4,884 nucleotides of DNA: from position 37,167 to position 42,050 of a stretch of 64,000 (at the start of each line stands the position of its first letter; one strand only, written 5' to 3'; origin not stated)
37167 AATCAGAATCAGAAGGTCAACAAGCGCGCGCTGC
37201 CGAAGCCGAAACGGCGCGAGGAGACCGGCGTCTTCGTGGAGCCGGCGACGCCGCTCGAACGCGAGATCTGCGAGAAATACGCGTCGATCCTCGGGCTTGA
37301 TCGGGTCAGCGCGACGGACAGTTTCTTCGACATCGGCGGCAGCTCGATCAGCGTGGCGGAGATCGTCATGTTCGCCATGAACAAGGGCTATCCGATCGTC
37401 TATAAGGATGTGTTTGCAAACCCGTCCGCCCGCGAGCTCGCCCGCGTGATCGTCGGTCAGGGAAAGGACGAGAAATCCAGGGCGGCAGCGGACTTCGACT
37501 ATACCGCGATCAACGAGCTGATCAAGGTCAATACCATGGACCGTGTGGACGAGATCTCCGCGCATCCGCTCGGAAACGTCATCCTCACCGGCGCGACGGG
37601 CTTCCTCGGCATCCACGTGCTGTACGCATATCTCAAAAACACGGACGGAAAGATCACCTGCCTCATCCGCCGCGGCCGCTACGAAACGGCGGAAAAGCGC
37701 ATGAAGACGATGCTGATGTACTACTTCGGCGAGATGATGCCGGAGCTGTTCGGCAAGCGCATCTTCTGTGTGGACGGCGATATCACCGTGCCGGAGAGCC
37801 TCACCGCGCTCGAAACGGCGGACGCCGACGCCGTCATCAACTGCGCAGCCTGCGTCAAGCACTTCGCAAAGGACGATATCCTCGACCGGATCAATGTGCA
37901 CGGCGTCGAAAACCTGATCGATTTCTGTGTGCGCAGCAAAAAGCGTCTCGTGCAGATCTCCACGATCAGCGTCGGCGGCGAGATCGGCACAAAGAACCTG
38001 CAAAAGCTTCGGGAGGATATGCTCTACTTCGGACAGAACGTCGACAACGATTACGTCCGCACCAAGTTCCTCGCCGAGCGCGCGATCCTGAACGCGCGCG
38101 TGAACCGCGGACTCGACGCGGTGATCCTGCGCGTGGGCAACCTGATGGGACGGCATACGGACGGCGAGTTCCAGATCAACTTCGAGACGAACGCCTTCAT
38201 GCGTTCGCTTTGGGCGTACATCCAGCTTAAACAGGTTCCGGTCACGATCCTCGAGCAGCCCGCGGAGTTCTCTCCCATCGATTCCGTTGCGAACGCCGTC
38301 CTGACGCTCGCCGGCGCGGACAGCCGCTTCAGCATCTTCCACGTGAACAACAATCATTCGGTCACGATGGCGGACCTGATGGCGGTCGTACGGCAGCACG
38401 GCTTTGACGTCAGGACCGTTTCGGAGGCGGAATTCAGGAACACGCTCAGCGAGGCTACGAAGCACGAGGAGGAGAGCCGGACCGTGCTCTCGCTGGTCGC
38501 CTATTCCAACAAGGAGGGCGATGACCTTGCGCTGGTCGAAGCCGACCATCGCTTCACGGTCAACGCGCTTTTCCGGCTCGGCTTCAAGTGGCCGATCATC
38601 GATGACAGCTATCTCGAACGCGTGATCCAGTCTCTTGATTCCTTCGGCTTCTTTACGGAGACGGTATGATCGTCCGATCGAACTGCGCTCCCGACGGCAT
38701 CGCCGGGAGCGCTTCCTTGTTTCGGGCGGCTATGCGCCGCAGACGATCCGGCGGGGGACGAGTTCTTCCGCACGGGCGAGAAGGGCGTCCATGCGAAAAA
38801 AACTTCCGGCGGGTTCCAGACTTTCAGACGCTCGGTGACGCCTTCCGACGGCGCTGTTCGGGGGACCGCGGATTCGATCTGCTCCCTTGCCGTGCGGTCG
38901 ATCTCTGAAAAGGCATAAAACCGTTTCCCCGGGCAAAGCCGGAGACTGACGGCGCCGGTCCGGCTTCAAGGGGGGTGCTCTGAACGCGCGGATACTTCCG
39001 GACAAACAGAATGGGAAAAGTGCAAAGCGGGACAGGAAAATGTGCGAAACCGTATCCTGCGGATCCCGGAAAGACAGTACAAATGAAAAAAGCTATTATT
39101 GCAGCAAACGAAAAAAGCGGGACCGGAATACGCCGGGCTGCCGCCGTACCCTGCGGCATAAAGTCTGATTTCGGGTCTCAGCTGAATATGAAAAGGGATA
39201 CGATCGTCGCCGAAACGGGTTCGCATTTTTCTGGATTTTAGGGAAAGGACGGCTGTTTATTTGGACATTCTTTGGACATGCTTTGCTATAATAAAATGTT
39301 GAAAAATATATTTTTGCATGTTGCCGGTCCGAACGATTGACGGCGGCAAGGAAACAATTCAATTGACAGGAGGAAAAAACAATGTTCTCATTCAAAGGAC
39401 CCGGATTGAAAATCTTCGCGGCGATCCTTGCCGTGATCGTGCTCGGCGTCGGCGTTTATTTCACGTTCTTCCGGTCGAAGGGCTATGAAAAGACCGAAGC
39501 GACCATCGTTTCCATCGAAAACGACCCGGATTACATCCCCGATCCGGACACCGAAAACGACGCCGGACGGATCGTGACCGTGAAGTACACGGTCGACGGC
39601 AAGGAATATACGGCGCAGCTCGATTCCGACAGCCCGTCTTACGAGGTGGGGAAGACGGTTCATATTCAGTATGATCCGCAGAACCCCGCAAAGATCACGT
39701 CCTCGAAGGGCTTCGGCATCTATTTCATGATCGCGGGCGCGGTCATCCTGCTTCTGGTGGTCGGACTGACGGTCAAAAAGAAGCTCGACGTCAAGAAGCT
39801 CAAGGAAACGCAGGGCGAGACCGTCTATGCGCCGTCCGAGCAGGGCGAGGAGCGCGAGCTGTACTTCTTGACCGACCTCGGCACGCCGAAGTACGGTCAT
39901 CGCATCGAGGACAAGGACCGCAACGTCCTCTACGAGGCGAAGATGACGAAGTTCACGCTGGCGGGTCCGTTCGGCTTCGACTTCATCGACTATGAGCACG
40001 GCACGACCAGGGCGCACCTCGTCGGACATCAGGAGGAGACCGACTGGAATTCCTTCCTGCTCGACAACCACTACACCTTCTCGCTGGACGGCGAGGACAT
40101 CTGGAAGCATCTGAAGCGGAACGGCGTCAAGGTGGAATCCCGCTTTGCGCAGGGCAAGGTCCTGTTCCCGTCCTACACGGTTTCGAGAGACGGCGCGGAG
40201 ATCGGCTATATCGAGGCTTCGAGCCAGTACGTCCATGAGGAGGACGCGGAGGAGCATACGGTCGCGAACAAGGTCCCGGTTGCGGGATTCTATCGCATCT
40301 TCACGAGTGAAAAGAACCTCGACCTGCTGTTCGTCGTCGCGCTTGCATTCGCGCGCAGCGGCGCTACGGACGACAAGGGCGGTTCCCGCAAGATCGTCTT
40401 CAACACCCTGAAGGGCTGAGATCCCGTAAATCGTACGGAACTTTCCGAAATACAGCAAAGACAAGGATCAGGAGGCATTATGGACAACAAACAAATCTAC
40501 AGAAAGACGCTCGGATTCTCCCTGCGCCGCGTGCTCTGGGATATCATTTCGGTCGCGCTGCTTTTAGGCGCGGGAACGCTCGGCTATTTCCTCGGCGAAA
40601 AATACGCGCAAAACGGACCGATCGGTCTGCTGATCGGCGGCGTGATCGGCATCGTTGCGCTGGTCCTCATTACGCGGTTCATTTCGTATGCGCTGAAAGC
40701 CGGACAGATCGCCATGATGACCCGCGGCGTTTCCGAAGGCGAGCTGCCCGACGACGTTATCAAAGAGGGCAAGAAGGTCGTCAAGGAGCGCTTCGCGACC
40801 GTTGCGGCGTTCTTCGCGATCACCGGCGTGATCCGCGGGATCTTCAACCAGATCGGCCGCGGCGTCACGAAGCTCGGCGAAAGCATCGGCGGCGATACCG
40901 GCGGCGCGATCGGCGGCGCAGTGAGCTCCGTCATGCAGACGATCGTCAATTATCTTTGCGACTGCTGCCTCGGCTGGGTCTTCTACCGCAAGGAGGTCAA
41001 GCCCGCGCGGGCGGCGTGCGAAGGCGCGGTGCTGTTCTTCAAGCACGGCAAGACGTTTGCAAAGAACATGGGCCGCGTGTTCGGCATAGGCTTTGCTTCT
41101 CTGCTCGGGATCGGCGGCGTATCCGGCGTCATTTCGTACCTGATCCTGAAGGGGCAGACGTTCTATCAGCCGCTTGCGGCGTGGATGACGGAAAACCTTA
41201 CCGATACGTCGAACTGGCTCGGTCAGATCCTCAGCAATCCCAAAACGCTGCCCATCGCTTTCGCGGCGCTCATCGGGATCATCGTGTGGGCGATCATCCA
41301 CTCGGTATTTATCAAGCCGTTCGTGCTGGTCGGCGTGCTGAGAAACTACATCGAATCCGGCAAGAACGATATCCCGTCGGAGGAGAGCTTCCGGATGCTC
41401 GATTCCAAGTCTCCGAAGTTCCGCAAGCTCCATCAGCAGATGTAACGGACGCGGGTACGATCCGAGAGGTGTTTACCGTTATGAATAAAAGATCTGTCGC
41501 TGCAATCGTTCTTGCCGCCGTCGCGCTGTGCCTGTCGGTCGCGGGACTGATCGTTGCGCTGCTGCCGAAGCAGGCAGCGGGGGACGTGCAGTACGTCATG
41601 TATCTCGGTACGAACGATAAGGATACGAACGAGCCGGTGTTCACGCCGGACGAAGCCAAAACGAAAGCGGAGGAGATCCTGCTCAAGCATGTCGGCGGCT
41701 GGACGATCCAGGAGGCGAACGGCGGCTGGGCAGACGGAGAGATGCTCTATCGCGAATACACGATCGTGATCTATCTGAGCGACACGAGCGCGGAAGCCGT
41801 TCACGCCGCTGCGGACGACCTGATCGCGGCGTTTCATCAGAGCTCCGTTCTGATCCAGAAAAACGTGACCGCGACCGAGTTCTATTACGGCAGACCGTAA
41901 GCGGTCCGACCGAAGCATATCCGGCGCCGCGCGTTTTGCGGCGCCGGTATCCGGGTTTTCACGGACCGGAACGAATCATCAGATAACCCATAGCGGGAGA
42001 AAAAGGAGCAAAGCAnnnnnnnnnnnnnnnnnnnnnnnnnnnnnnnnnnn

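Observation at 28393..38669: Reductase-terminated bimodular NRPS in one operon with a STAS / PP2C-kinase partner-switching pair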

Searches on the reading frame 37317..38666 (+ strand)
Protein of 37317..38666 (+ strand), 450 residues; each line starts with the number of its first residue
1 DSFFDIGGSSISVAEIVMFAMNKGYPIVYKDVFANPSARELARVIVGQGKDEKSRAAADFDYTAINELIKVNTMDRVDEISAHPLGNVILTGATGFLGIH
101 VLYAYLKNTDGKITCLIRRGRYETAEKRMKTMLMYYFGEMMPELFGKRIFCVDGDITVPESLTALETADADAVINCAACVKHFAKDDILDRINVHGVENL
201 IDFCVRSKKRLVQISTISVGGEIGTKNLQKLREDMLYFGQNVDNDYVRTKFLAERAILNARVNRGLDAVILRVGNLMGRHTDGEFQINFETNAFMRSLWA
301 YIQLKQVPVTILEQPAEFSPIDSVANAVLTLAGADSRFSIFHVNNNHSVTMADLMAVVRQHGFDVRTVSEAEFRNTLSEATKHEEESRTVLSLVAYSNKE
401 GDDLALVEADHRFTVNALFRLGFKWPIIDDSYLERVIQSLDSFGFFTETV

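Call 34: find_related_loci(query=A1, collection=genome_contigs, flank=10000)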
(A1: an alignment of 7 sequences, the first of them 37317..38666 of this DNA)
Query A1 (450 aa) in genome_contigs; peptide patterns used: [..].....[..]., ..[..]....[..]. (x = any residue, [..] = any of these).
599 stretches matched a pattern (row limit reached: there are more); 585 encode a relative of the query (tblastn E <= 1e-3); the best 80 are kept; 80 distinct loci.
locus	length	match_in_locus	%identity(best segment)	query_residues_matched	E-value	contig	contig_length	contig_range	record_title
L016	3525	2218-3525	73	1-437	0e+0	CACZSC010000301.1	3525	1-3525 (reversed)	MAG: uncultured Ruminococcus sp. isolate RUG12901 genome assembly, contig: RUG12901_asm_301, whole genome shotgun sequen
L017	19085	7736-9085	66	1-450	0e+0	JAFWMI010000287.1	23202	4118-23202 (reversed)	MAG: Atopobiaceae bacterium isolate RGIG5870 Sheep_Jejunum-2__c317903, whole genome shotgun sequence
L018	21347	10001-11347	65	1-450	0e+0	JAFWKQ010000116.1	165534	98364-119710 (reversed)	MAG: Atopobiaceae bacterium isolate RGIG5826 Sheep_Jejunum-1__c232208, whole genome shotgun sequence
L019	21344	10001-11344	58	1-448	0e+0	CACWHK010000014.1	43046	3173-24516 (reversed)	MAG: uncultured Lachnospiraceae bacterium isolate RUG10588 genome assembly, contig: RUG10588_asm_14, whole genome shotgu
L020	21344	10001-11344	57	1-448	3e-176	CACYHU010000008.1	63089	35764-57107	MAG: uncultured Chloroflexi bacterium isolate RUG11948 genome assembly, contig: RUG11948_asm_8, whole genome shotgun seq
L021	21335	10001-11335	56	1-446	7e-170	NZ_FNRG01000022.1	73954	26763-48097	Oribacterium sp. KHPX15, whole genome shotgun sequence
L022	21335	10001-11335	56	1-446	1e-168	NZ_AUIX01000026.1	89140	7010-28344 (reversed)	Butyrivibrio sp. VCD2006 G586DRAFT_scaffold00019.19_C, whole genome shotgun sequence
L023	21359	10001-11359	56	1-446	2e-165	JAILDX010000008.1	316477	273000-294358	MAG: Saccharofermentans sp. isolate RUI031 k141_2289902_flag=0_multi=31.9805_len=316477, whole genome shotgun sequence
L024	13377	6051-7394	55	1-443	2e-163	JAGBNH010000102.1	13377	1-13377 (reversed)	MAG: Eubacterium sp. isolate RGIG9271 Water_deer_Rumen.Co__c820242, whole genome shotgun sequence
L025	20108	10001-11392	52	1-449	5e-152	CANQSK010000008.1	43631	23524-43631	MAG: uncultured Lachnospiraceae bacterium isolate Lapin-032__bin5 genome assembly, contig: Lapin-032__NODE_1446_length_4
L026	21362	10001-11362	51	1-446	9e-149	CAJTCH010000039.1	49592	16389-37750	Lachnospiraceae bacterium isolate A77_70.CF.DSS genome assembly, contig: MGBC000084.39, whole genome shotgun sequence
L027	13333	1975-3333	52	1-449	8e-146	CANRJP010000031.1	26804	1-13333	MAG: uncultured Clostridia bacterium isolate Lapin-021__bin62 genome assembly, contig: Lapin-021__NODE_2001_length_26804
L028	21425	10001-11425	49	1-446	3e-144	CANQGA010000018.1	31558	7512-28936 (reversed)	MAG: uncultured Lachnospiraceae bacterium isolate Lapin-007__bin11 genome assembly, contig: Lapin-007__NODE_425_length_3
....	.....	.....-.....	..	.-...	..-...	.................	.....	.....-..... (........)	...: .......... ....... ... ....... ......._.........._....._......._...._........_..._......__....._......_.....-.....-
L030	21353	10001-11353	47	1-446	2e-143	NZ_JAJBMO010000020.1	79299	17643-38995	Blautia glucerasea strain MSK.18.94 CKGJDHAK_20, whole genome shotgun sequence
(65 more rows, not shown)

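Call 54: search_protein_families(library=ncbifam, proteins=[window:37317-38666:+], max_evalue=0.00001)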
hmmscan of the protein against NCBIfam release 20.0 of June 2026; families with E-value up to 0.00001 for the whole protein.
window:37317-38666:+ (450 aa): 12 families
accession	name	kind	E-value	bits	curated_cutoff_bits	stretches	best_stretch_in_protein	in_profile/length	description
NF047350.1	aureusi_NRPS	equivalog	1.4e-62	211.3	2500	1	1-439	1946-2367/2373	aureusimine non-ribosomal peptide synthetase AusA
TIGR01746.1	Thioester-redct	subfamily_domain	2.3e-51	175.2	213.35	1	87-445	1-370/371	thioester reductase domain-containing protein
NF038078.1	NRPS_MxcG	equivalog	2.4e-38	131.1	2300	1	1-438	996-1431/1442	myxochelin non-ribosomal peptide synthetase MxcG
TIGR03443.1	alpha_am_amid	equivalog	9.8e-26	89.5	1030.1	1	1-394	872-1296/1390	L-aminoadipate-semialdehyde dehydrogenase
NF005539.0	PRK07201.1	equivalog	4.8e-22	78.4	549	1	88-362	3-266/657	SDR family oxidoreductase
NF041592.1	carboxyl_red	equivalog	1.2e-13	49.7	1300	1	64-351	741-1057/1160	carboxylic acid reductase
NF042422.1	oxyalk_red_OleD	equivalog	1.1e-11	44.7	580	1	149-273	43-165/329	2-alkyl-3-oxoalkanoate reductase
TIGR01214.1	rmlD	equivalog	1.5e-09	37.3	224.05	1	88-351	2-215/285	dTDP-4-dehydrorhamnose reductase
TIGR03466.1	HpnA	hypoth_equivalog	4.7e-08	32.3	367.65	1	87-272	2-166/327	hopanoid-associated sugar epimerase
NF042423.1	oxyalk_red_Shew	equivalog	6.6e-08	32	580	1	86-355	9-250/331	2-alkyl-3-oxoalkanoate reductase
TIGR01179.1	galE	equivalog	2.1e-07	30.1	262.3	1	88-285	2-185/332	UDP-glucose 4-epimerase GalE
NF043036.1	ErythonDh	equivalog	4e-07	29.6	325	1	87-221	2-131/321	D-erythronate dehydrogenase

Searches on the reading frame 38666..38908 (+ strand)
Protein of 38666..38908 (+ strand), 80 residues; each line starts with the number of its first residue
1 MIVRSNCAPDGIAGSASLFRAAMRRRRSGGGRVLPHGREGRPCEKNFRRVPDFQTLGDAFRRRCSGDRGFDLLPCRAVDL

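Call 29: search_protein_families(library=pfam, proteins=[window:38666-38908:+], max_evalue=0.001)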
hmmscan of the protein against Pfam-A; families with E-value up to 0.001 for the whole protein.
window:38666-38908:+ (80 aa): 0 families

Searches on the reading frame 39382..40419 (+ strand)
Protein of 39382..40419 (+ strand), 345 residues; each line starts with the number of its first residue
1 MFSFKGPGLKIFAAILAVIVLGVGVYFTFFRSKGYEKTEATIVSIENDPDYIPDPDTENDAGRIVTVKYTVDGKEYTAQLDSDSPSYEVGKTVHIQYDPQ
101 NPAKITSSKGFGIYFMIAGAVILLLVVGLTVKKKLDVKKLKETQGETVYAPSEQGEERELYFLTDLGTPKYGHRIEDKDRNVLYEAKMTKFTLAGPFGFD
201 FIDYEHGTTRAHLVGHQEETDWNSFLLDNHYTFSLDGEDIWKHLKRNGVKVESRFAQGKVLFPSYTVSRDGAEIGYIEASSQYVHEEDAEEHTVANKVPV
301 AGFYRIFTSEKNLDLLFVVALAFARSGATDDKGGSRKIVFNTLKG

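Call 5: search_protein_families(library=pfam, proteins=[window:39382-40419:+], max_evalue=0.001)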
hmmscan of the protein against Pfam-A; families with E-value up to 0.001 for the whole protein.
window:39382-40419:+ (345 aa): 1 family
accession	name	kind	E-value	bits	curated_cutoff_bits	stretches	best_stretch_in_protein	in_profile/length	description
PF12158.14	DUF3592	-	1.7e-08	35.4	25.3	1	38-105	1-77/84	Domain of unknown function (DUF3592)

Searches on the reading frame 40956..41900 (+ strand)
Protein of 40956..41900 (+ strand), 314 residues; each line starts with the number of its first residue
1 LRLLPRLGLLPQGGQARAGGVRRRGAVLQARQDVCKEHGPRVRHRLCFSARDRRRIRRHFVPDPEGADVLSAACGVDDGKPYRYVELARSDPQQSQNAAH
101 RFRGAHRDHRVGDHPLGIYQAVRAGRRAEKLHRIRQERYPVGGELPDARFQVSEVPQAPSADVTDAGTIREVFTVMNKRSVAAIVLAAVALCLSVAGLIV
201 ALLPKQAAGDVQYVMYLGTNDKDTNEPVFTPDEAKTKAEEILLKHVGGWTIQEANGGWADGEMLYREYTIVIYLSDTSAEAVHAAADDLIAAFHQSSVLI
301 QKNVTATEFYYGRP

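Call 29: search_protein_families(library=pfam, proteins=[window:40956-41900:+], max_evalue=0.001)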
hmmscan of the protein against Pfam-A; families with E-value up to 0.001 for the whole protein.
window:40956-41900:+ (314 aa): 1 family
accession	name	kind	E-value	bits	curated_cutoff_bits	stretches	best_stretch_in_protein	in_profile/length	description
PF12098.13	DUF3574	-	2.4e-05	24.6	25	1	214-309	3-103/103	Protein of unknown function (DUF3574)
